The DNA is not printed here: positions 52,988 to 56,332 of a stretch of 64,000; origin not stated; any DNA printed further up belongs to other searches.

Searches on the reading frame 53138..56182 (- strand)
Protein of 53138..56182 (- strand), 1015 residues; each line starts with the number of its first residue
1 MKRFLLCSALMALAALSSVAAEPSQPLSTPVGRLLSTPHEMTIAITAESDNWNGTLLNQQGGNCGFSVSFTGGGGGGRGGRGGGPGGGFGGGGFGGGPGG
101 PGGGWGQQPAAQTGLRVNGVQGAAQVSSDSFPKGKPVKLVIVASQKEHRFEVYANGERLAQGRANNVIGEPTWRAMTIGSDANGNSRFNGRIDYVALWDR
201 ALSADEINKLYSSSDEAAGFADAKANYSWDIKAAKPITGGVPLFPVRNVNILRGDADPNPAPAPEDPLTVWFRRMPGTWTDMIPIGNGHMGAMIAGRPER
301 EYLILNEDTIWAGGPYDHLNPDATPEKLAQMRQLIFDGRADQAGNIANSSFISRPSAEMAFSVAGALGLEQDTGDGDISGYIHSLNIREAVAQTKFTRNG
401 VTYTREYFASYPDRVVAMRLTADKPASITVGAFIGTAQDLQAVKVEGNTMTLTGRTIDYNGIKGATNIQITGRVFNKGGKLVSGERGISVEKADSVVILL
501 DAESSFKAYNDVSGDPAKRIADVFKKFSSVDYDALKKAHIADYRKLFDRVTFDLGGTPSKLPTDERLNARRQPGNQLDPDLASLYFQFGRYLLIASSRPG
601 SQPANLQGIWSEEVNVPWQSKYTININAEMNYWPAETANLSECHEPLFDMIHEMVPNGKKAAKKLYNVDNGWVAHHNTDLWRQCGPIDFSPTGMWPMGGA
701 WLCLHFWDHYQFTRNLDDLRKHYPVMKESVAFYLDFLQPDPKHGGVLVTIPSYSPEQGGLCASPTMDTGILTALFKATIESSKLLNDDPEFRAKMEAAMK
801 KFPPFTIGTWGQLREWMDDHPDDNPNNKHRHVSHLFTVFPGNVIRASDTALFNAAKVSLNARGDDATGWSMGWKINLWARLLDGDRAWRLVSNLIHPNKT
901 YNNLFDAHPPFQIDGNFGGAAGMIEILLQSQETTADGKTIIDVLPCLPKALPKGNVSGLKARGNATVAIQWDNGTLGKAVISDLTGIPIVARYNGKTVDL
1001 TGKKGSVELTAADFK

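Call 9: search_protein_families(library=pfam, proteins=[window:53138-56182:-], max_evalue=0.001)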
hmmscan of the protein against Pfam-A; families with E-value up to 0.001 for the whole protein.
window:53138-56182:- (1015 aa): 4 families
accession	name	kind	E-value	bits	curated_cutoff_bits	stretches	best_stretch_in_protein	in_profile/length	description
PF22124.2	Glyco_hydro_95_cat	-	7.4e-167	555.8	27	1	532-927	2-408/408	Glycosyl hydrolase family 95 catalytic domain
PF14498.12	Glyco_hyd_65N_2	-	4.1e-55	187.8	27.7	1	271-508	2-233/234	Glycosyl hydrolase family 65, N-terminal domain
PF21307.2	Glyco_hydro_95_C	-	1e-13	52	27.6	1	939-1010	5-75/94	Glycoside hydrolase family 95, C-terminal domain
PF13385.13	Laminin_G_3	-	1.7e-13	51.4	27.6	1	113-208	54-151/151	Concanavalin A-like lectin/glucanases superfamily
